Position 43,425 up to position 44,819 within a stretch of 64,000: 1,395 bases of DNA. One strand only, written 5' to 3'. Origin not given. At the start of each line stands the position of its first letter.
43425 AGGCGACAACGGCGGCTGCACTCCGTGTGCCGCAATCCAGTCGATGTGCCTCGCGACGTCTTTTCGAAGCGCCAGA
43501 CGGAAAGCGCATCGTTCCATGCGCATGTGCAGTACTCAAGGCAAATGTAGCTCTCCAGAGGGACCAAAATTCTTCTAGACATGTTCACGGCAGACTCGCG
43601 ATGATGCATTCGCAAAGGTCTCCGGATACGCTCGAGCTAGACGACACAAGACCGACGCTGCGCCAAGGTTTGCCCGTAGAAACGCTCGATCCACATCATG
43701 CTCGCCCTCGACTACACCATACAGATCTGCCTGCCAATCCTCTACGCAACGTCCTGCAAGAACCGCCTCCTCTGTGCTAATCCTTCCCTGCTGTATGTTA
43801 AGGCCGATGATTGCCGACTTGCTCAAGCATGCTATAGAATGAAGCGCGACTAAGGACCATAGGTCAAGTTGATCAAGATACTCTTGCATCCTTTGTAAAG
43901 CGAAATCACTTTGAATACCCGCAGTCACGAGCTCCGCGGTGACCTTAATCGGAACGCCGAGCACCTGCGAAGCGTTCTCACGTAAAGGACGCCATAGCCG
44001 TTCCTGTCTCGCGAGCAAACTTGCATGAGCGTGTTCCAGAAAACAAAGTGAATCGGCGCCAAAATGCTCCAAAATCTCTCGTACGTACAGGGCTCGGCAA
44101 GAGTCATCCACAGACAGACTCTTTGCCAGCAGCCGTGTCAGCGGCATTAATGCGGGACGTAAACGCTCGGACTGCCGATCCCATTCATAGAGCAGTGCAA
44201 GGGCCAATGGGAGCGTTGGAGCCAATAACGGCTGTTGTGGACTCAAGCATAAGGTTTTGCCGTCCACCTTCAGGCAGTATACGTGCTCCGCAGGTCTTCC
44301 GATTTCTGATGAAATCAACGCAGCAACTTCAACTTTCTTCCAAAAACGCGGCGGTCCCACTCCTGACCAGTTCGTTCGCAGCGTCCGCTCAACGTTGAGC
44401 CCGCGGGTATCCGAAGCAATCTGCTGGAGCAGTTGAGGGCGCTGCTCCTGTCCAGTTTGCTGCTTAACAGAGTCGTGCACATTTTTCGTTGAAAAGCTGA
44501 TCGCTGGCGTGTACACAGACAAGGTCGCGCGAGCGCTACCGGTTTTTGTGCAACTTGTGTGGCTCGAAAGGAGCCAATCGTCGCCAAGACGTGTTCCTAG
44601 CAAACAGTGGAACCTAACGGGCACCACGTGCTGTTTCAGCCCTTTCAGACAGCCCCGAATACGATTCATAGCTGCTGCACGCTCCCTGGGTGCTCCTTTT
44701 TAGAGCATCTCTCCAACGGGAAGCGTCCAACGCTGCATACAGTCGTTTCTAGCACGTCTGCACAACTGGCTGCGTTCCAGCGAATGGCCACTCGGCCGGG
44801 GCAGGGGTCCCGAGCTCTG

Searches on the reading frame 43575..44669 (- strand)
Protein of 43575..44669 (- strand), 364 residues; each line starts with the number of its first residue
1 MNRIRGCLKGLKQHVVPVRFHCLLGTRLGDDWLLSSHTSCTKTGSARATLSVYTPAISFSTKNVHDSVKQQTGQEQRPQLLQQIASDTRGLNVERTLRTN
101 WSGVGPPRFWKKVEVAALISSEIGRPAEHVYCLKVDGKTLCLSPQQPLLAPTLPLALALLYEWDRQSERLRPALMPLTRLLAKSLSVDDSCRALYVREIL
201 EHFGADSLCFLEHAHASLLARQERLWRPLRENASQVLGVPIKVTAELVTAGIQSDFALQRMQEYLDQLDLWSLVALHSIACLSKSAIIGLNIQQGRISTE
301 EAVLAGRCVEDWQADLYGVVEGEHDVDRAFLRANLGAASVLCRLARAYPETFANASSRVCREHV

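Call 7: search_protein_families(library=pfam, proteins=[window:43575-44669:-], max_evalue=0.01)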
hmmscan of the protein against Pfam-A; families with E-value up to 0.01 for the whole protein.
window:43575-44669:- (364 aa): 1 family
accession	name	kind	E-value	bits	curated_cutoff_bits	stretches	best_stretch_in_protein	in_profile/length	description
PF07542.16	ATP12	-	1.2e-20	74.3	27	1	108-233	2-123/124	ATP12 chaperone protein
